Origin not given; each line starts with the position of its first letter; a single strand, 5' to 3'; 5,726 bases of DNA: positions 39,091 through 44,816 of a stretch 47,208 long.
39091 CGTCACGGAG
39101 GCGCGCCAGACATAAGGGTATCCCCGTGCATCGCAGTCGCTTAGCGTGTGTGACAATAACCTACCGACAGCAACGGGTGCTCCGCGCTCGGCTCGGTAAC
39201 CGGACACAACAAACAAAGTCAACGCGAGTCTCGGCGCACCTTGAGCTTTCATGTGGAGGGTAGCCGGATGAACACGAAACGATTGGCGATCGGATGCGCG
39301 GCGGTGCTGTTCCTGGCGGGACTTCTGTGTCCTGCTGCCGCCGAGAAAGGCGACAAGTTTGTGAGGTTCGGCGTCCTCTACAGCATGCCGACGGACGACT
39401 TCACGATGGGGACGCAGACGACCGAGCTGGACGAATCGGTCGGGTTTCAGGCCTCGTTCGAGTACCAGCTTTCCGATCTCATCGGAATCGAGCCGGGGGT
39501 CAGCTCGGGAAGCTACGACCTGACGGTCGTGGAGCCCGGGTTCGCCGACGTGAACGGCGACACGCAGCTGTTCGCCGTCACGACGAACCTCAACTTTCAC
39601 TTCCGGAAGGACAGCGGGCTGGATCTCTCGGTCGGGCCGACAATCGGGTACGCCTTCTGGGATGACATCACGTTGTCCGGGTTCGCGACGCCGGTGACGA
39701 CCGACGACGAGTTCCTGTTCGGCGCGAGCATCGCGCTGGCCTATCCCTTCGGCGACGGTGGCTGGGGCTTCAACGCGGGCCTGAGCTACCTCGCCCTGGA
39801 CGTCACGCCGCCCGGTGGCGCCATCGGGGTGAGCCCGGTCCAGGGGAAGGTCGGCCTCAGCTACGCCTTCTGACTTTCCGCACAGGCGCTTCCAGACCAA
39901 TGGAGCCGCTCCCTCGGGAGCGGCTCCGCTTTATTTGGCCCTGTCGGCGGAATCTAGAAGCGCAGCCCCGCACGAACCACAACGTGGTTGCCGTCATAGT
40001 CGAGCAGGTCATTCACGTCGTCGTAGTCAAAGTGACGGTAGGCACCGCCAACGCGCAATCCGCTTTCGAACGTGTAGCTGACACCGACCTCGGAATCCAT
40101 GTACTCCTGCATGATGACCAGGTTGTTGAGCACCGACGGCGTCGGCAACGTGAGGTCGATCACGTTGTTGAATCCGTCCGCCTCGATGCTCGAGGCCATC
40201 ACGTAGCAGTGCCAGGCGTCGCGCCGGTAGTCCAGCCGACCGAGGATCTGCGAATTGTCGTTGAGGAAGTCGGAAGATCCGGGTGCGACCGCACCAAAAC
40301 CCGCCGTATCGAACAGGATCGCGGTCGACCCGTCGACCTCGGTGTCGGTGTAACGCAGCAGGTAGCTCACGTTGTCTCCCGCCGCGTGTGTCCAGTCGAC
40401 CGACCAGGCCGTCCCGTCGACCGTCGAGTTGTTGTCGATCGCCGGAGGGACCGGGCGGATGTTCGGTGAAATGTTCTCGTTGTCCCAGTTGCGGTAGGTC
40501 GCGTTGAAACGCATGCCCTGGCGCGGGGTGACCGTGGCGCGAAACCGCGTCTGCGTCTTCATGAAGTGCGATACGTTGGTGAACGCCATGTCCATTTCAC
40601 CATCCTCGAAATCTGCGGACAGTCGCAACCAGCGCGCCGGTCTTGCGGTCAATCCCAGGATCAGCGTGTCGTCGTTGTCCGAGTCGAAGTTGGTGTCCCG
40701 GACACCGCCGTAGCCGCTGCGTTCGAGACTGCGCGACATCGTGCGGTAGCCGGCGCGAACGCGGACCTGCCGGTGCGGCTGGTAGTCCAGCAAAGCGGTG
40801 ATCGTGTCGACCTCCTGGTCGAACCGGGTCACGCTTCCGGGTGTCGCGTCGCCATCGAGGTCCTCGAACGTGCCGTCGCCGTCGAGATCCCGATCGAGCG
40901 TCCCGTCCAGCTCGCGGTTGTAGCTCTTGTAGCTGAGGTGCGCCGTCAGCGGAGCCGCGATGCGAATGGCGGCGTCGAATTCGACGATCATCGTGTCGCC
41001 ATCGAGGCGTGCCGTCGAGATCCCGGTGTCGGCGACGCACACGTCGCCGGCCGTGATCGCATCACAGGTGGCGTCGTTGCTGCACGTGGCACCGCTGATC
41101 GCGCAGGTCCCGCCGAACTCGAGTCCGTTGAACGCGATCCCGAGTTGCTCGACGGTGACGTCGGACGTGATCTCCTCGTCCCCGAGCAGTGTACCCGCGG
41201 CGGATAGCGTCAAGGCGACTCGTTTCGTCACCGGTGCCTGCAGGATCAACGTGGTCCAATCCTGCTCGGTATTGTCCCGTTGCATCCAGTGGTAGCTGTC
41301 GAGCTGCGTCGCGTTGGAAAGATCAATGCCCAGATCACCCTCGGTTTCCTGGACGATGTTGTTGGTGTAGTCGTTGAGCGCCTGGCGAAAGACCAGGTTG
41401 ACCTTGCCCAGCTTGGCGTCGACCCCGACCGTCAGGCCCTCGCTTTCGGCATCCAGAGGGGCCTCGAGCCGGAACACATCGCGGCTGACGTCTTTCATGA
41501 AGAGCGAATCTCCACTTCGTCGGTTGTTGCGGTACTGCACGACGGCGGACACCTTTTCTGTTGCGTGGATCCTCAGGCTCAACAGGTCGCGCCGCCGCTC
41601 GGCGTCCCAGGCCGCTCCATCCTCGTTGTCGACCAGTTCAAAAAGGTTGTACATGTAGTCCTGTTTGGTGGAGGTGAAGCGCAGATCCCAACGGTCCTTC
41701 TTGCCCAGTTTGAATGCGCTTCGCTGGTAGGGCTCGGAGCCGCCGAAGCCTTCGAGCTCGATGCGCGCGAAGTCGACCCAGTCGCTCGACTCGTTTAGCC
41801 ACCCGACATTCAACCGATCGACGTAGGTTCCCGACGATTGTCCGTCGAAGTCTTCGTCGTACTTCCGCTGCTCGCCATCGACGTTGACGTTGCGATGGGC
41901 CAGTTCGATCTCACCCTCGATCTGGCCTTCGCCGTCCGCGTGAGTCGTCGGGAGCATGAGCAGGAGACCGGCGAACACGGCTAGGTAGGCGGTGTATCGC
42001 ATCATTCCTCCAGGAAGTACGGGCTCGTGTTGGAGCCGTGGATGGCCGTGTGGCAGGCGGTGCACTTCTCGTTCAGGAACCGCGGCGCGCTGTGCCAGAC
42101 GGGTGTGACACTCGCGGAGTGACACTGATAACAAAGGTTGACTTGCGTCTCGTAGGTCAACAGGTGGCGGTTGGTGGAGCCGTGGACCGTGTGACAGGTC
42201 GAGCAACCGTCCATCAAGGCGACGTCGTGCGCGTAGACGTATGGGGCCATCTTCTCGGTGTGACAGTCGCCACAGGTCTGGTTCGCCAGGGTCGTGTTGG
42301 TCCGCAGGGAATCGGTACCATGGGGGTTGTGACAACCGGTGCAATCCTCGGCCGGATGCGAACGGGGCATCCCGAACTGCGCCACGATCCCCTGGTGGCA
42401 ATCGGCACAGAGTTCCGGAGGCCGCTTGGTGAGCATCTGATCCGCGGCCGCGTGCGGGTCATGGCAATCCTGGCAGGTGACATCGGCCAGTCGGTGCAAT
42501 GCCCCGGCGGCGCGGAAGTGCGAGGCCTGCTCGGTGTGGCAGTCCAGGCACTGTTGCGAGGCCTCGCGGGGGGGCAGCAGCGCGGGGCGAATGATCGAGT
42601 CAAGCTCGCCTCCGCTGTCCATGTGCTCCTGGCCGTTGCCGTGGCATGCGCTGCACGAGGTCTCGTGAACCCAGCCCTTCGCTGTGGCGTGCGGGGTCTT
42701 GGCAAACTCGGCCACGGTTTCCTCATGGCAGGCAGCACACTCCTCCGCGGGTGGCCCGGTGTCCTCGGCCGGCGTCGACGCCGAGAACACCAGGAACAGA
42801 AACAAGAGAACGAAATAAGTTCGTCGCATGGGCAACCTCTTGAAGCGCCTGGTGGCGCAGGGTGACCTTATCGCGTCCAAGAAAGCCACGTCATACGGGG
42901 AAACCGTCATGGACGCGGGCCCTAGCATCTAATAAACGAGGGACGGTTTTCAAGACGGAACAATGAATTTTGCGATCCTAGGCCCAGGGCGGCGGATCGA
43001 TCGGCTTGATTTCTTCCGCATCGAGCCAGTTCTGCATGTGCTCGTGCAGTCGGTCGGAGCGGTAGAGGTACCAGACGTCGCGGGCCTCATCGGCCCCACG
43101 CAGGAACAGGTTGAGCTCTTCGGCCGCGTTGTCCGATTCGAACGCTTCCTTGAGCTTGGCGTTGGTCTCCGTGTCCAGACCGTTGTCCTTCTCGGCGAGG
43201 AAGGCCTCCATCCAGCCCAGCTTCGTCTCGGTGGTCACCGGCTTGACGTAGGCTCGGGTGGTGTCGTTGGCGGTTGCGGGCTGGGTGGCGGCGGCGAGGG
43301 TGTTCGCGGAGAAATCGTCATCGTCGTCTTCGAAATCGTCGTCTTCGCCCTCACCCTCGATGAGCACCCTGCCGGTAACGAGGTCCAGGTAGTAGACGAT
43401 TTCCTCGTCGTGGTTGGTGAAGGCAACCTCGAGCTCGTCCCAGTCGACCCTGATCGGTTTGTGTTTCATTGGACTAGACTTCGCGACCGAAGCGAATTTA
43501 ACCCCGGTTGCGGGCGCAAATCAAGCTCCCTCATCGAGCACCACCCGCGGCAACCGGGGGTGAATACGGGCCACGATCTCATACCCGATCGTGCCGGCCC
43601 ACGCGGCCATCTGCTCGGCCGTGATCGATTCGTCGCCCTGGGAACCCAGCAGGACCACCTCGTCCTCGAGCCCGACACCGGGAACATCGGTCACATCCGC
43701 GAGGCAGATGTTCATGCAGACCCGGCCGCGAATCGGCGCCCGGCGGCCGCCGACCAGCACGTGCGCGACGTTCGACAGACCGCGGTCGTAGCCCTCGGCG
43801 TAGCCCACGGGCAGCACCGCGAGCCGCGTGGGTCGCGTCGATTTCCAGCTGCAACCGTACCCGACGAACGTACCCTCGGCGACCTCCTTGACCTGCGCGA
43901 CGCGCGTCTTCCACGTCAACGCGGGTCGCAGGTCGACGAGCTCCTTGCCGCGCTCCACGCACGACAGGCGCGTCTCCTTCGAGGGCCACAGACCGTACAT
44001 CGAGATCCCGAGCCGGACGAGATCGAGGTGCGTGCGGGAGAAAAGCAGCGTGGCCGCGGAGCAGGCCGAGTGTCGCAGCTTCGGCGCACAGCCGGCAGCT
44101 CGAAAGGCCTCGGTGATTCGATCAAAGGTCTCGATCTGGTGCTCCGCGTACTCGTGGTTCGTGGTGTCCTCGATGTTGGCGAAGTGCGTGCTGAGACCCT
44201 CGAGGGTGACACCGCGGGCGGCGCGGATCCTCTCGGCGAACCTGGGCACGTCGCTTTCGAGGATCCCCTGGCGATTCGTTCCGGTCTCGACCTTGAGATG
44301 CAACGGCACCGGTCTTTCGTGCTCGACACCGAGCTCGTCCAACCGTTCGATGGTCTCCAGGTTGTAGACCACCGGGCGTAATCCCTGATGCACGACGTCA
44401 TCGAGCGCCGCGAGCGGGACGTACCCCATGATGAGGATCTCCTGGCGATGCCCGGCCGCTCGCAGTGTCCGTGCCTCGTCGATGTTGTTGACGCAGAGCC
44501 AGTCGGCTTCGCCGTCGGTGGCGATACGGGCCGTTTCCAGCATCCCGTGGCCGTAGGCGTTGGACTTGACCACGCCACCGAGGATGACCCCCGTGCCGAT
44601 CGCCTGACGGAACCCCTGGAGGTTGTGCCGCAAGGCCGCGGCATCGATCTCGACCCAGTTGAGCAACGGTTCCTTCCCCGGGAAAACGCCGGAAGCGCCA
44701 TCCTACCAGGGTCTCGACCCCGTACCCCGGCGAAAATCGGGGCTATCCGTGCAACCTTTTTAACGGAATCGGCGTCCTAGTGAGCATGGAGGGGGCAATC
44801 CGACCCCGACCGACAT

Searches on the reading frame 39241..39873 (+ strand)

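Call 43: search_protein_families(library=pfam, proteins=[window:39241-39873:+], max_evalue=10)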
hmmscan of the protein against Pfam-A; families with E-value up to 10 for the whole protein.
window:39241-39873:+ (210 aa): 3 families
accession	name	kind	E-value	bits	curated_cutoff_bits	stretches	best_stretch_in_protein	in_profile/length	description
PF13505.12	OMP_b-brl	-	1.2e-10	42.3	28.7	1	23-210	2-175/175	Outer membrane protein beta-barrel domain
PF08308.17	PEGA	-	0.087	13.2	20.8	1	87-123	32-69/71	PEGA domain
PF11263.13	Attachment_P66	-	0.28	10.8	25.2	1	104-142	23-62/253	Borrelia burgdorferi attachment protein P66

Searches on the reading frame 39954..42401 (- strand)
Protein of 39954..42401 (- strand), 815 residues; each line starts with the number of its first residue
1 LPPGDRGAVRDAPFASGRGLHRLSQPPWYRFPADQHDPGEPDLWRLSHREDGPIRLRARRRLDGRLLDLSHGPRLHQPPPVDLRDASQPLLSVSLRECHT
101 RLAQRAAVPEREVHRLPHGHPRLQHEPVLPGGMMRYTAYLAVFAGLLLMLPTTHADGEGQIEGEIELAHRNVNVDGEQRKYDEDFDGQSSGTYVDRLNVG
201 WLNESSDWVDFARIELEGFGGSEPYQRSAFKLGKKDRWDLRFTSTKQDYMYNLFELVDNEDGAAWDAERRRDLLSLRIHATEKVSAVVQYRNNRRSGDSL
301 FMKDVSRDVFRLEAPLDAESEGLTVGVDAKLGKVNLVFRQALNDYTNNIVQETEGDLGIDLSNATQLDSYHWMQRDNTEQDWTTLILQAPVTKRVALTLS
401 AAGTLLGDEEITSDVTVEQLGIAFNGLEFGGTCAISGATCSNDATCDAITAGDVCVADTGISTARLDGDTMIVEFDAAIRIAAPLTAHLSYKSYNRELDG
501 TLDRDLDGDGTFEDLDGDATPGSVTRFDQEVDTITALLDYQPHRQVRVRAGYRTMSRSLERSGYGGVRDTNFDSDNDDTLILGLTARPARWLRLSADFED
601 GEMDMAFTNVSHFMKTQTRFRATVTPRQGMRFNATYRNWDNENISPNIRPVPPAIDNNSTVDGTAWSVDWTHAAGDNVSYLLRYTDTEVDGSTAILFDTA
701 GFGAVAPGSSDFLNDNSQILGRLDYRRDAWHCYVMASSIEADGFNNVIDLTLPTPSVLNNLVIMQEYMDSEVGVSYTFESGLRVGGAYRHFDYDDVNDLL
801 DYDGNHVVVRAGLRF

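Call 4: search_protein_families(library=pfam, proteins=[window:39954-42401:-], max_evalue=0.01)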
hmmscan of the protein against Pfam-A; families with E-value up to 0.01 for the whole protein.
window:39954-42401:- (815 aa): 0 families

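Call 22: search_protein_families(library=ncbifam, proteins=[window:39954-42401:-], max_evalue=0.01)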
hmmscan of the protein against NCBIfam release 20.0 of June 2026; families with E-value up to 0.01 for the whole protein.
window:39954-42401:- (815 aa): 0 families

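Call 43: search_protein_families(library=pfam, proteins=[window:39954-42005:-], max_evalue=10)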
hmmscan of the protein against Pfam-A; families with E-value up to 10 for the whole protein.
window:39954-42005:- (683 aa): 1 family
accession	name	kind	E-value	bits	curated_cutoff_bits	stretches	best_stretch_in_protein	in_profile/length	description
PF13505.12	OMP_b-brl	-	0.88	10.1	28.7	1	639-683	133-175/175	Outer membrane protein beta-barrel domain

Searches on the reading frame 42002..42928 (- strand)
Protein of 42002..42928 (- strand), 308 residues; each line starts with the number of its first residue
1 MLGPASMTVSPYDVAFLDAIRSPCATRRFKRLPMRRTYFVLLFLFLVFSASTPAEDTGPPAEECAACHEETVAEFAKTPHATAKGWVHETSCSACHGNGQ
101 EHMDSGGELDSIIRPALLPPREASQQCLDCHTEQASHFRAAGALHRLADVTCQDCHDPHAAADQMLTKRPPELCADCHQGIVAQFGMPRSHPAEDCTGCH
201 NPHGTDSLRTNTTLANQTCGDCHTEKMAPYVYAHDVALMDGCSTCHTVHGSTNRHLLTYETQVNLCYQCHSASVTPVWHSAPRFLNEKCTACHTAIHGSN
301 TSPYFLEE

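Call 4: search_protein_families(library=pfam, proteins=[window:42002-42928:-], max_evalue=0.01)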
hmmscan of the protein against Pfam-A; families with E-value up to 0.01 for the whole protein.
window:42002-42928:- (308 aa): 6 families
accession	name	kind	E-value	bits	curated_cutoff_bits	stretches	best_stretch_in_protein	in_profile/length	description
PF09699.15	Paired_CXXCH_1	-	8.2e-28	96.3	20.6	3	236-272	3-38/41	Doubled CXXCH motif (Paired_CXXCH_1)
PF14522.11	Cytochrome_C7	-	5.1e-15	55.5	24.8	5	61-132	13-67/67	Cytochrome c7 and related cytochrome c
PF22678.1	Cytochrom_c_NrfB-like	-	3.6e-09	37.4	27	1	92-177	1-89/89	Cytochrome c-type protein NrfB-like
PF22113.1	Mtrc-MtrF_II-IV_dom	-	5e-08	33.1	30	0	57-101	116-168/176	Outer membrane cytochrome MtrC/MtrF-like, domains II/IV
PF14537.11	Cytochrom_c3_2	-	1e-07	32.7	25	0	145-224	2-79/79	Cytochrome c3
PF13435.11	Cytochrome_C554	-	0.0034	18.7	20.8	0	63-156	1-83/84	Cytochrome c554 and c-prime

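Call 22: search_protein_families(library=ncbifam, proteins=[window:42002-42928:-], max_evalue=0.01)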
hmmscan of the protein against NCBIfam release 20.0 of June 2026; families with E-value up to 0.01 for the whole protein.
window:42002-42928:- (308 aa): 10 families
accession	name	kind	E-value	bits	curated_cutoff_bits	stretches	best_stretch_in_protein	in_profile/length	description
TIGR03508.1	decahem_SO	subfamily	3.3e-54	184.1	192.2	1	62-302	3-257/258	DmsE family decaheme c-type cytochrome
NF041028.1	decahem_GSU2203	exception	1.7e-45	155.6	325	1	61-272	36-254/317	GSU2203 family decaheme c-type cytochrome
TIGR01905.1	paired_CXXCH_1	subfamily_domain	1e-20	73.3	25.2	3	240-273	7-39/41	doubled CXXCH domain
NF008659.0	PRK11659.1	equivalog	2.4e-14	53.4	184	2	60-180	45-169/188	cytochrome c nitrite reductase pentaheme subunit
TIGR03146.1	cyt_nit_nrfB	equivalog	3.3e-10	40.4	166.6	2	214-272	82-143/145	cytochrome c nitrite reductase pentaheme subunit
TIGR03153.1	cytochr_NrfH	equivalog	2.5e-08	34.1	134.2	1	122-168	26-71/138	cytochrome c nitrite reductase small subunit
NF045713.1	CxxCH_16_HmcA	equivalog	1.4e-05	24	400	1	54-179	125-253/541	sulfate respiration complex hexadecaheme cytochrome HmcA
NF045722.1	c3_cytochr_TmcA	equivalog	7.2e-05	22.6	114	0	235-295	53-112/125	acidic tetraheme cytochrome c3 TmcA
TIGR04257.1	nanowire_3heme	domain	0.0013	18.9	40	1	62-98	24-60/75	c(7)-type cytochrome triheme domain-containing protein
TIGR01904.2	GSu_C4xC__C2xCH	domain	0.0051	16.5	27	1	56-102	16-62/73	CxxxxCH/CxxCH domain c-type cytochrome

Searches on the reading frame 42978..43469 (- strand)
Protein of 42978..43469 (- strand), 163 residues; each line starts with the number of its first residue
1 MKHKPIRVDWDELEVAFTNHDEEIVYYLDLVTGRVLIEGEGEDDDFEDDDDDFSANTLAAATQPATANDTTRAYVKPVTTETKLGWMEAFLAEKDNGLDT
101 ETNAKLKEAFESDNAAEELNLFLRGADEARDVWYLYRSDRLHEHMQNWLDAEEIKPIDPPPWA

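Call 78: search_protein_families(library=pfam, proteins=[window:42978-43469:-], max_evalue=0.001)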
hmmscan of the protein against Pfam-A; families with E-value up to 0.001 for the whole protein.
window:42978-43469:- (163 aa): 1 family
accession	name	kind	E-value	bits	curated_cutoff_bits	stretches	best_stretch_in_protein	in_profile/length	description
PF03682.18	UPF0158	-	2.1e-12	47.8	21.1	1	4-157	2-142/157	Uncharacterised protein family (UPF0158)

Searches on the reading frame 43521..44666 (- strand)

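Call 78: search_protein_families(library=pfam, proteins=[window:43521-44666:-], max_evalue=0.001)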
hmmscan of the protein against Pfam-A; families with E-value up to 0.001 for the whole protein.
window:43521-44666:- (381 aa): 2 families
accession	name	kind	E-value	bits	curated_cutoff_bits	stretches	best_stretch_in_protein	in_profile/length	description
PF01168.26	Ala_racemase_N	-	1.8e-62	211.3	24.1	1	7-226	1-218/220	Alanine racemase, N-terminal domain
PF00842.27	Ala_racemase_C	-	3.5e-45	153.1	25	1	249-375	1-126/127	Alanine racemase, C-terminal domain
